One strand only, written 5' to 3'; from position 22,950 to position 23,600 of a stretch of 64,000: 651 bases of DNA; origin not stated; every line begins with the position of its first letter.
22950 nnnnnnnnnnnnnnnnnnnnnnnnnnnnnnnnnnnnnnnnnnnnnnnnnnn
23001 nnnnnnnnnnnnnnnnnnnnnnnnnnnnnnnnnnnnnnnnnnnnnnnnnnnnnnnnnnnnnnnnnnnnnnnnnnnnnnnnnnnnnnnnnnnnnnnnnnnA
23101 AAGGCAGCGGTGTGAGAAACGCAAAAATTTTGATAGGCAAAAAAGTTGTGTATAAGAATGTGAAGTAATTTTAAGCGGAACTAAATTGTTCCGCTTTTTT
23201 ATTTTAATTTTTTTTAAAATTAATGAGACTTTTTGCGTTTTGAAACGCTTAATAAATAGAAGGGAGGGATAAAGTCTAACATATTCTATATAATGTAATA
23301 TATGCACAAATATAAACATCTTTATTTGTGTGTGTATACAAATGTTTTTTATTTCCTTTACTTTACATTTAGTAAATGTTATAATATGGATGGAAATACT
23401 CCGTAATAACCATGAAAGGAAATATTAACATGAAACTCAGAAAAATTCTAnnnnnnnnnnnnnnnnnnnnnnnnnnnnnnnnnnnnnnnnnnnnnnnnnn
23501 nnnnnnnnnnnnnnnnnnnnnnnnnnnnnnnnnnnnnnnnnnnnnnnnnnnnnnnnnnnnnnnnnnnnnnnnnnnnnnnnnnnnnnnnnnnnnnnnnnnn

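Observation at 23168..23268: A ~95-bp intergenic element in four copies: conserved terminator hairpin plus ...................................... block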

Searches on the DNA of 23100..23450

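Call 77: search_rna_families(source=window, start=23100, end=23450, threshold=evalue, max_evalue=1)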
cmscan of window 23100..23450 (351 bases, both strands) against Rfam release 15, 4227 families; matches with E-value up to 1: 3.
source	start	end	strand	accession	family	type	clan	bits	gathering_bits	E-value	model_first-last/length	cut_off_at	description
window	23298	23337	+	RF04176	mir-3149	Gene; miRNA;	-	20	100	0.27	1-83/83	no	mir-3149 microRNA precursor family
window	23113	23208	+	RF00558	L20_leader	Cis-reg; leader;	-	19.2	58.7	0.2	1-127/127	no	Ribosomal protein L20 leader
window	23133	23204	+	RF02551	DapZ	Cis-reg;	-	18.3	56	0.82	1-78/78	no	ABC transporter regulator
